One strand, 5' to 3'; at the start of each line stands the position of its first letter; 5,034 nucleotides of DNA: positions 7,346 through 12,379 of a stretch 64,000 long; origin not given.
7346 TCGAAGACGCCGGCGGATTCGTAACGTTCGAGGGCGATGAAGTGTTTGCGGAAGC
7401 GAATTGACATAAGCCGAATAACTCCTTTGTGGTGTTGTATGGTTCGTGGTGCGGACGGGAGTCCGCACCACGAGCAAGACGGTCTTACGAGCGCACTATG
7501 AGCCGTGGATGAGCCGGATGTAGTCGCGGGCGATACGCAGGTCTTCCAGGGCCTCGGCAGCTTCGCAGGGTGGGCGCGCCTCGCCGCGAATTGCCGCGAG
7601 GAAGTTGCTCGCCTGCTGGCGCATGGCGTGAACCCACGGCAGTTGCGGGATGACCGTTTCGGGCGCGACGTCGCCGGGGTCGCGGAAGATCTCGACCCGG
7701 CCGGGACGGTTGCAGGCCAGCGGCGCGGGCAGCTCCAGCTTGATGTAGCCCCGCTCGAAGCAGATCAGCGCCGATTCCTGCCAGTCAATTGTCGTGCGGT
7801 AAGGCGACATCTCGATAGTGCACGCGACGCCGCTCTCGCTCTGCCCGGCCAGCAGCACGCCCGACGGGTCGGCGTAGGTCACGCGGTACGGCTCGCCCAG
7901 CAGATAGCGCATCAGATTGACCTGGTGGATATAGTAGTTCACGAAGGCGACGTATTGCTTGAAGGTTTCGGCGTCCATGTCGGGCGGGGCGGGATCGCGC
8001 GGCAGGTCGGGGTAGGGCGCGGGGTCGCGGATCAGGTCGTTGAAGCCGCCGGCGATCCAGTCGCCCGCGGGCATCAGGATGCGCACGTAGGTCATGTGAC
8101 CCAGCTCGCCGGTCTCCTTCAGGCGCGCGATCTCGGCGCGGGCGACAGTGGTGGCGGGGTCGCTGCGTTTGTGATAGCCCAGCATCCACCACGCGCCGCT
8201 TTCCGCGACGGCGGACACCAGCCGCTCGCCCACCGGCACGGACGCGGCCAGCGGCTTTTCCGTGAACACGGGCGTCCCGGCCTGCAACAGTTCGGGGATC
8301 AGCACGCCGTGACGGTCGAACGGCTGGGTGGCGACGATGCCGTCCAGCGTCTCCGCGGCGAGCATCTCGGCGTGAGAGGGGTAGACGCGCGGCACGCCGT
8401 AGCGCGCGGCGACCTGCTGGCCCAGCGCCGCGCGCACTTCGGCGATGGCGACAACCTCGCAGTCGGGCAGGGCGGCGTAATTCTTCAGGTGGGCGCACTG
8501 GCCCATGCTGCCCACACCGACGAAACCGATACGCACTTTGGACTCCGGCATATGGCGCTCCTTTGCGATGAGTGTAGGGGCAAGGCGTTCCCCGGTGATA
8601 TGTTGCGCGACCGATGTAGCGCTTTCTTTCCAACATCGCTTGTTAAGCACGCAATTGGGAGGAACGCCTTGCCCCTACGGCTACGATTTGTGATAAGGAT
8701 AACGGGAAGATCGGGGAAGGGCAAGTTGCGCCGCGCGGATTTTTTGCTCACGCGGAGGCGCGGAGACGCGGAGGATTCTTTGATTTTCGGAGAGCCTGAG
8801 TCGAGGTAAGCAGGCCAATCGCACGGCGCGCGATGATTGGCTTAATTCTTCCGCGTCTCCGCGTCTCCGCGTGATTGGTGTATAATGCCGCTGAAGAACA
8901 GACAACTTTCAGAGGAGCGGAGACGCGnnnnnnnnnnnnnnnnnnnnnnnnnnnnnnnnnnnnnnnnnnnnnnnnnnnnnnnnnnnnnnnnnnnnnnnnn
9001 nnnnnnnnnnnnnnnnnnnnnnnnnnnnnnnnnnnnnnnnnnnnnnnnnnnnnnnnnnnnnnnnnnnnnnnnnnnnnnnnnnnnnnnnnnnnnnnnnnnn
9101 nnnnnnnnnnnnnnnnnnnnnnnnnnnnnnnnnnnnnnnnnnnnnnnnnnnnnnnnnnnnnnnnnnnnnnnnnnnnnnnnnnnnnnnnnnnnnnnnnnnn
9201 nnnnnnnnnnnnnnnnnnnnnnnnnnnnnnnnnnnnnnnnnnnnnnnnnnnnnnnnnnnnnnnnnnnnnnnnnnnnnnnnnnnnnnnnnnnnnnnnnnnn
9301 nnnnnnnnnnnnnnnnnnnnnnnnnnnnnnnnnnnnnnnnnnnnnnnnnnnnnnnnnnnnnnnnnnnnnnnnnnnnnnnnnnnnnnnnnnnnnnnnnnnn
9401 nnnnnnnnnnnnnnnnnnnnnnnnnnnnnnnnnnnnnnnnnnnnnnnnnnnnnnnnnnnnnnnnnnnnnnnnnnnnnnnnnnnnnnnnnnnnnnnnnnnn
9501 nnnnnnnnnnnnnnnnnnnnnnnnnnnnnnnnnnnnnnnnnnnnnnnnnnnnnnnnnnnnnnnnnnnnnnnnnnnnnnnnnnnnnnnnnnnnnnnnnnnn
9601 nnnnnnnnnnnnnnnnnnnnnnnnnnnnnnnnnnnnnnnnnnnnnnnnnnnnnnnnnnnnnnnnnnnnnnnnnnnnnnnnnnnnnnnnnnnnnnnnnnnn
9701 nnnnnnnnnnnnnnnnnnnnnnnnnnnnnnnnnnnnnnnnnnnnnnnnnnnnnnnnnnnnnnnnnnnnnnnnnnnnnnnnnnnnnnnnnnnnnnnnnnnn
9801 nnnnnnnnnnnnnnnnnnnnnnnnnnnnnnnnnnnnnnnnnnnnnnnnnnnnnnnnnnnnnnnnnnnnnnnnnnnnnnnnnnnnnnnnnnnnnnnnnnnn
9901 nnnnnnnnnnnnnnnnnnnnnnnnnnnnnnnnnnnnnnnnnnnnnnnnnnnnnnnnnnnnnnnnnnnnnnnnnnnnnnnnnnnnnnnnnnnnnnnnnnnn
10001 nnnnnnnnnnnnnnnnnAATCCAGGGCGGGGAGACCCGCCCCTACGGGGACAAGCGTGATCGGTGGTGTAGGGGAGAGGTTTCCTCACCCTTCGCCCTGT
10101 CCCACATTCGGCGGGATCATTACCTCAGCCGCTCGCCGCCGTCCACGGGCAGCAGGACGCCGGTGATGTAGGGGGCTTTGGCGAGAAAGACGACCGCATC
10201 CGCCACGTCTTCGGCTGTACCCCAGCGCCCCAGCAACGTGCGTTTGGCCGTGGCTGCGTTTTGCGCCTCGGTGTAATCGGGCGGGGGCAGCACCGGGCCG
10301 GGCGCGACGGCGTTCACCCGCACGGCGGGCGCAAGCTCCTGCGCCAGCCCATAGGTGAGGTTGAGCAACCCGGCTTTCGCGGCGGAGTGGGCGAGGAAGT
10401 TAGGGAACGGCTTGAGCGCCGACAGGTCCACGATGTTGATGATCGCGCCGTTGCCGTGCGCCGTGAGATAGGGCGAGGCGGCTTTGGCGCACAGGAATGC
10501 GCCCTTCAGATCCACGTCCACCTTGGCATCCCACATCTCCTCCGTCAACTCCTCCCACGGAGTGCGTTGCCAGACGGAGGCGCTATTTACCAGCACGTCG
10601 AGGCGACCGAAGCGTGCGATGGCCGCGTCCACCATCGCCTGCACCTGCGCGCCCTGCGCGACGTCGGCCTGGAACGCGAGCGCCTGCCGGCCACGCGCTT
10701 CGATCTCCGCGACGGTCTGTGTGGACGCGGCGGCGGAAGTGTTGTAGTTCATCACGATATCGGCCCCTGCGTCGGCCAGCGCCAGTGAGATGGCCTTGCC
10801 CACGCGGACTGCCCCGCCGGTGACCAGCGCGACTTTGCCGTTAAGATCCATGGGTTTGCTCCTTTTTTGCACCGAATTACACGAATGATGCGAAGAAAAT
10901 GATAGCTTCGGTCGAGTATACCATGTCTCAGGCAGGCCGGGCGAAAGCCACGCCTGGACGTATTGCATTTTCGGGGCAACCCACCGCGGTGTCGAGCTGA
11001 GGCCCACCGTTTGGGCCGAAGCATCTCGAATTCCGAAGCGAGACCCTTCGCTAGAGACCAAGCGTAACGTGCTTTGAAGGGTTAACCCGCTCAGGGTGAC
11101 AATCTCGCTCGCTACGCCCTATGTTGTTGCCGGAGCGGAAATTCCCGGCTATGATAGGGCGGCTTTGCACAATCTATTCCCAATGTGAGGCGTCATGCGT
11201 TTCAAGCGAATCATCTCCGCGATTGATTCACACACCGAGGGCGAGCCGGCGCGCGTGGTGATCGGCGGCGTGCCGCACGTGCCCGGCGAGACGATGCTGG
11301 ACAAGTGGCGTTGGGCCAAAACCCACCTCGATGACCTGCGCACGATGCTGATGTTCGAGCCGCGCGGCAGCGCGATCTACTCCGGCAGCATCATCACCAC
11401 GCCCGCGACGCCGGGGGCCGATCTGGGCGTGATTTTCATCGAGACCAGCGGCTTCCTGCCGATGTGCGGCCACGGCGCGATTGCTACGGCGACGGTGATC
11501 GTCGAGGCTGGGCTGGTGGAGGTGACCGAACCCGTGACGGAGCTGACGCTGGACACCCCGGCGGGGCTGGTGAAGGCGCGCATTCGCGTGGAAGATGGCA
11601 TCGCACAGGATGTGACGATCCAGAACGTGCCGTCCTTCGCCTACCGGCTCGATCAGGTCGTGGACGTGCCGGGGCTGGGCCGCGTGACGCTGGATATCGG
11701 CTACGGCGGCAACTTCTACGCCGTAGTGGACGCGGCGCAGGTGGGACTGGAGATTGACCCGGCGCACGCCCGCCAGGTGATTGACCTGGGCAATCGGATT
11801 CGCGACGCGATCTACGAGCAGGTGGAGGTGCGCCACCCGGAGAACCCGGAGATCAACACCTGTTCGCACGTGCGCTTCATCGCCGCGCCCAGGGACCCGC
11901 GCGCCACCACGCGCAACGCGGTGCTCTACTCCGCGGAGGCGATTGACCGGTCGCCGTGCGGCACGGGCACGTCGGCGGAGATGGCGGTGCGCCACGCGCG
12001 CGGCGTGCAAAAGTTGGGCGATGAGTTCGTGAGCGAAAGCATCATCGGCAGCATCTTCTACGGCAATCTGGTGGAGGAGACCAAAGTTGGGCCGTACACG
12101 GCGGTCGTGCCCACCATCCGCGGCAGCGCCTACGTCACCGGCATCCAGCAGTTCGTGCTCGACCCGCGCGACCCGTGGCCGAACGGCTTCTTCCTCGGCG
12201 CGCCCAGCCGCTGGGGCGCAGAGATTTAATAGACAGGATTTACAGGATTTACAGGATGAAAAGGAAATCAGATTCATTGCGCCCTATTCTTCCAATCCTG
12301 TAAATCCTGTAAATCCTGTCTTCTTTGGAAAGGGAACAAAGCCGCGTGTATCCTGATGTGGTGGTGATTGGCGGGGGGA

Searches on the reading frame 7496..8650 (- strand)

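Call 69: search_protein_families(library=pfam, proteins=[window:7496-8650:-], max_evalue=0.0001)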
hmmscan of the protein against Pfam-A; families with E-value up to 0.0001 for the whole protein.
window:7496-8650:- (384 aa): 1 family
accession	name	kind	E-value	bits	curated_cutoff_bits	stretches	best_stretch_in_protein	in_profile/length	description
PF01408.29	GFO_IDH_MocA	-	6.2e-18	66.1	24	1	39-158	1-119/120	Oxidoreductase family, NAD-binding Rossmann fold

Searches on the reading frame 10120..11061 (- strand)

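Call 69: search_protein_families(library=pfam, proteins=[window:10120-11061:-], max_evalue=0.0001)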
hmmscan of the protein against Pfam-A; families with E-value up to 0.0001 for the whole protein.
window:10120-11061:- (313 aa): 4 families
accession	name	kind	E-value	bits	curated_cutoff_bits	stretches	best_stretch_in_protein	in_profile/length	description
PF13561.12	adh_short_C2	-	1.2e-49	169.4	27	1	87-309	8-234/236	Enoyl-(Acyl carrier protein) reductase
PF00106.31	adh_short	-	5.2e-46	157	26.6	1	76-258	1-183/195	short chain dehydrogenase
PF08659.16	KR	-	1.5e-12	48.3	22.6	1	78-189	3-117/180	KR domain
PF23441.1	SDR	-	5.6e-09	36.2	27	1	179-309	117-254/258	SDR-like rossmann domain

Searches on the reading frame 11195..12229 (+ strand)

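Call 69: search_protein_families(library=pfam, proteins=[window:11195-12229:+], max_evalue=0.0001)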
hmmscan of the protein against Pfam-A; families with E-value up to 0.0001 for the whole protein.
window:11195-12229:+ (344 aa): 2 families
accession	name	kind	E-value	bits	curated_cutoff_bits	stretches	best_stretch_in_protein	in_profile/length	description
PF05544.16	Pro_racemase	-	2.1e-130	435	27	1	10-332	2-324/325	Proline racemase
PF02567.21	PhzC-PhzF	-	1e-05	25.6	27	1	88-150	64-122/281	Phenazine biosynthesis-like protein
